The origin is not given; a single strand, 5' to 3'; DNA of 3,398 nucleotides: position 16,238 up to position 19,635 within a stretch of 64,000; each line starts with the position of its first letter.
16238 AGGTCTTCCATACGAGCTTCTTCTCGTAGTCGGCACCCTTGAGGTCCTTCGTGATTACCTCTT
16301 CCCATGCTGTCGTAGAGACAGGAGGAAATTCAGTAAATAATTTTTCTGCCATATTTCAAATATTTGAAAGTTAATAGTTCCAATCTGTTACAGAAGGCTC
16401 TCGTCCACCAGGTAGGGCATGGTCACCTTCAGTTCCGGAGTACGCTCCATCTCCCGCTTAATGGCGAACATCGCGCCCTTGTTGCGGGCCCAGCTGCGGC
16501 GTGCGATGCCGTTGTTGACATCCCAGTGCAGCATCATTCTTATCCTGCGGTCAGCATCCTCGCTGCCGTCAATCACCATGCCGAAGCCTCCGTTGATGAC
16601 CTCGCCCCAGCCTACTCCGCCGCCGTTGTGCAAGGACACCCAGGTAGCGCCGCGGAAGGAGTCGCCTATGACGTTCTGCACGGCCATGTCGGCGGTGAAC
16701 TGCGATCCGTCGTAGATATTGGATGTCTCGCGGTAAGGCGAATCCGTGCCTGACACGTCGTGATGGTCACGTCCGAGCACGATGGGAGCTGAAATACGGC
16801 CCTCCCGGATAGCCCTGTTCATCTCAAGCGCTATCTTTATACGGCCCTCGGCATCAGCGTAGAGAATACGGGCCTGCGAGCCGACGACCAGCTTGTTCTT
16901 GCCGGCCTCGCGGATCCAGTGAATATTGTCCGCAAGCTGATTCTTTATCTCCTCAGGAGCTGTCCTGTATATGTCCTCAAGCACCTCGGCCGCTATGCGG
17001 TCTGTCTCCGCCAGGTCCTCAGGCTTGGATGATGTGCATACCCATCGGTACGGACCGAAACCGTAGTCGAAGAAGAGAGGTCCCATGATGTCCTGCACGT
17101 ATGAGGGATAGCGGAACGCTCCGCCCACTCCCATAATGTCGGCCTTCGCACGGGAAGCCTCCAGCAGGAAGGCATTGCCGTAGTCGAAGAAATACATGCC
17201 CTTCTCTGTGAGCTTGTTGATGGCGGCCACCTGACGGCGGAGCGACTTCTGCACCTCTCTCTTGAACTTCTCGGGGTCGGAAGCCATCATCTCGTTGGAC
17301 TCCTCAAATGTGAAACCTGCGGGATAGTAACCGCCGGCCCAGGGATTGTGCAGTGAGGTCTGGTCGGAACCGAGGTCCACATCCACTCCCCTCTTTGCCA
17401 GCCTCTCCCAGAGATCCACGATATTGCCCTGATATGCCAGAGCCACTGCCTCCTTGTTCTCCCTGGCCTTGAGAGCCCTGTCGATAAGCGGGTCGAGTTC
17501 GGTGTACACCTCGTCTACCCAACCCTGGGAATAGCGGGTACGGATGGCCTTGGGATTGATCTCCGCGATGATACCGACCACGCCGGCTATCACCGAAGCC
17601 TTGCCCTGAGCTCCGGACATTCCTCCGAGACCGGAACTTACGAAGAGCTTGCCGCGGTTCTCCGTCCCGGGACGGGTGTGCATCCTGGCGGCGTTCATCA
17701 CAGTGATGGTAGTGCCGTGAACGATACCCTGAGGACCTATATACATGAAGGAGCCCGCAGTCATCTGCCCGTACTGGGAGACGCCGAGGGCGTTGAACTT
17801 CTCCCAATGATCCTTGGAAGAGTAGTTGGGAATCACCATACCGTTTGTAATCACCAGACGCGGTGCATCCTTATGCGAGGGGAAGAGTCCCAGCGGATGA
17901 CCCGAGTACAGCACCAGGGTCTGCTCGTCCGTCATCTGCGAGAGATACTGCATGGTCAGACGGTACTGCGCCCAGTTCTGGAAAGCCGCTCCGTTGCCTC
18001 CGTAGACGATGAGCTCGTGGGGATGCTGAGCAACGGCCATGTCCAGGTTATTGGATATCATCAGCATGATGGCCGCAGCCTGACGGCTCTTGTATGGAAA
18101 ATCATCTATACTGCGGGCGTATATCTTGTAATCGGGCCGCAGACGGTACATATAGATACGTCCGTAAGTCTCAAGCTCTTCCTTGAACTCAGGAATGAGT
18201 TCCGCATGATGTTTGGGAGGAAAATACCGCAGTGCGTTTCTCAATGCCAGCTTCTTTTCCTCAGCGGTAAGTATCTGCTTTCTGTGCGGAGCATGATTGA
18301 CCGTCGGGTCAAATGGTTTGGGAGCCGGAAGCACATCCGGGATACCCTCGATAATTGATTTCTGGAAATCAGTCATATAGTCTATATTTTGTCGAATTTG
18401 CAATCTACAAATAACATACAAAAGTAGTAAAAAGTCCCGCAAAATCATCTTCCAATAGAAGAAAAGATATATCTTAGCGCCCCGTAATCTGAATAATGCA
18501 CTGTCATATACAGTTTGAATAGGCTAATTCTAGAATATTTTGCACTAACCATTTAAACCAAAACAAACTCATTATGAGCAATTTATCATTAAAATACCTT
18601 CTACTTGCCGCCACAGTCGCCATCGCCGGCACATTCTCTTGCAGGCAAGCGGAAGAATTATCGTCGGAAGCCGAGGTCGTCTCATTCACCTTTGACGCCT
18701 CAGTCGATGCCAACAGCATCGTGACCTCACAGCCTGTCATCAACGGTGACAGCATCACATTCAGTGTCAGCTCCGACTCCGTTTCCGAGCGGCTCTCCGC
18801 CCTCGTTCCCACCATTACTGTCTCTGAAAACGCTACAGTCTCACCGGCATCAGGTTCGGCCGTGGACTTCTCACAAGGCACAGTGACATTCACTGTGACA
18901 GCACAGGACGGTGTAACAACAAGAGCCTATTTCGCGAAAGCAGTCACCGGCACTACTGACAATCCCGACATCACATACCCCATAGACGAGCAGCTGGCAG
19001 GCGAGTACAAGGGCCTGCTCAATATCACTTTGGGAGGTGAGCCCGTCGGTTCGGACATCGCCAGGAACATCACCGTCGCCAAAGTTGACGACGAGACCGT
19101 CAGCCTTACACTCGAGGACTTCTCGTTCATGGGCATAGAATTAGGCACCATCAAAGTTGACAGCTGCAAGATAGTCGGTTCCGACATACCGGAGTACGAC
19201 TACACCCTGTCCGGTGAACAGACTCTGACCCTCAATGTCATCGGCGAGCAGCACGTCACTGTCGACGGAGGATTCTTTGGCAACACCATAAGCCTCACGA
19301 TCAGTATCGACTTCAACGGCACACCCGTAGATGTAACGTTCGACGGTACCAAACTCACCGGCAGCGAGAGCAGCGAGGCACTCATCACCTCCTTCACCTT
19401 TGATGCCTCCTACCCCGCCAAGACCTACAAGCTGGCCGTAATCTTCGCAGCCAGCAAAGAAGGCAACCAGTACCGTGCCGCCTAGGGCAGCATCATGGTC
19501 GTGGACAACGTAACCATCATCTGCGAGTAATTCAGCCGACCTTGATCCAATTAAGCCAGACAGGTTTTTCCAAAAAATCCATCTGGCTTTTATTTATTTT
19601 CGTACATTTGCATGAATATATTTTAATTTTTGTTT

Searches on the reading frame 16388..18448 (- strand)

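Call 8: search_protein_families(library=pfam, proteins=[window:16388-18448:-])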
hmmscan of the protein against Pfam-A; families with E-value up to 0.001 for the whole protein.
window:16388-18448:- (686 aa): 3 families
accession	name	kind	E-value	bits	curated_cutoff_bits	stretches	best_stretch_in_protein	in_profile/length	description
PF17392.7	Urocanase_C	-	6.5e-89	297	23.6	1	460-664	3-195/196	Urocanase C-terminal domain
PF01175.24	Urocanase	-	5e-84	281.6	23.2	1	238-454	1-209/209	Urocanase Rossmann-like domain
PF17391.7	Urocanase_N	-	1.7e-56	189.9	23.2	1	109-235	1-127/127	Urocanase N-terminal domain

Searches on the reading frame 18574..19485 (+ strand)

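Call 8: search_protein_families(library=pfam, proteins=[window:18574-19485:+])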
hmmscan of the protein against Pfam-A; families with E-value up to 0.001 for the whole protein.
window:18574-19485:+ (303 aa): 2 families
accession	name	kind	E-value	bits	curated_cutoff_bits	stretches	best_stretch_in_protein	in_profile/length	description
PF13944.12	Calycin_like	-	3.6e-26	92.3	30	1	142-259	2-124/124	Calycin-like beta-barrel domain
PF16410.10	DUF5018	-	1.1e-08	34.9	38.2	1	53-120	147-210/352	Domain of unknown function (DUF5018)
